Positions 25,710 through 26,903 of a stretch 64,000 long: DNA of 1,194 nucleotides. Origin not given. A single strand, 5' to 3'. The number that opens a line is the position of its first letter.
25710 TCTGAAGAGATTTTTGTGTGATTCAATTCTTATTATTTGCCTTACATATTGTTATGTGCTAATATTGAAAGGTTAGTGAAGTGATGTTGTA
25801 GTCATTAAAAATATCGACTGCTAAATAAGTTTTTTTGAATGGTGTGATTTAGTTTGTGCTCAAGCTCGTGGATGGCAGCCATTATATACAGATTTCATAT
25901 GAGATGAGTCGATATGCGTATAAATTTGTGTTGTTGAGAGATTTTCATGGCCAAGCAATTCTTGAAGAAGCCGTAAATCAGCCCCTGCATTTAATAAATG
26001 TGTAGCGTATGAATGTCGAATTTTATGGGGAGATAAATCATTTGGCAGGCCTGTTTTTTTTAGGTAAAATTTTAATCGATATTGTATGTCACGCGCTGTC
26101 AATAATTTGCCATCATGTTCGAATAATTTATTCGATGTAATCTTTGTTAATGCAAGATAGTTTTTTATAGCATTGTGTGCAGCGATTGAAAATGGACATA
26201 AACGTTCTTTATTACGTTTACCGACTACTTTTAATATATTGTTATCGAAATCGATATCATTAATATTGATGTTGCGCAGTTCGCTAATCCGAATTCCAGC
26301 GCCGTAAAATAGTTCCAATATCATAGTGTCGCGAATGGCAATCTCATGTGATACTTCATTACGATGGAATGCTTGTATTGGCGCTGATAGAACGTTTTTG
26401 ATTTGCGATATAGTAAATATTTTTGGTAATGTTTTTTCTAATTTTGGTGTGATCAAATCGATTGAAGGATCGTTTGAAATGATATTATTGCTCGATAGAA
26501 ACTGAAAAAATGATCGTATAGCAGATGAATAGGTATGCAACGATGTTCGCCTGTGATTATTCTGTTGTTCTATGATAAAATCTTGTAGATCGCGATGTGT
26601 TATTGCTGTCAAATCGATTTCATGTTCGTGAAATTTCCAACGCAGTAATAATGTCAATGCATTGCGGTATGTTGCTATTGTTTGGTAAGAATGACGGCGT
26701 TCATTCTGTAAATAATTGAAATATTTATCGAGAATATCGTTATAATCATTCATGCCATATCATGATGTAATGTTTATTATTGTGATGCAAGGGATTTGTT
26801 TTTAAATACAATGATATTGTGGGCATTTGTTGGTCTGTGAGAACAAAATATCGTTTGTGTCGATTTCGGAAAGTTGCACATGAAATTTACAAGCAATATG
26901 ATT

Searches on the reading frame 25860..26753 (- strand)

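Call 11: search_protein_families(library=pfam, proteins=[window:25860-26753:-], max_evalue=0.001)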
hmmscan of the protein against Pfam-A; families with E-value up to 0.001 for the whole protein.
window:25860-26753:- (297 aa): 3 families
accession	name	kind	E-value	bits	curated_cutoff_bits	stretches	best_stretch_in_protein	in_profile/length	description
PF00589.27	Phage_integrase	-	1.1e-40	139.7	27.1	1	136-283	18-170/172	Phage integrase family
PF02899.23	Phage_int_SAM_1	-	5.1e-14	52.7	22.3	1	8-87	1-80/83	Phage integrase, N-terminal SAM-like domain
PF13495.12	Phage_int_SAM_4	-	4.9e-05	24.1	27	1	9-39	47-77/85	Phage integrase, N-terminal SAM-like domain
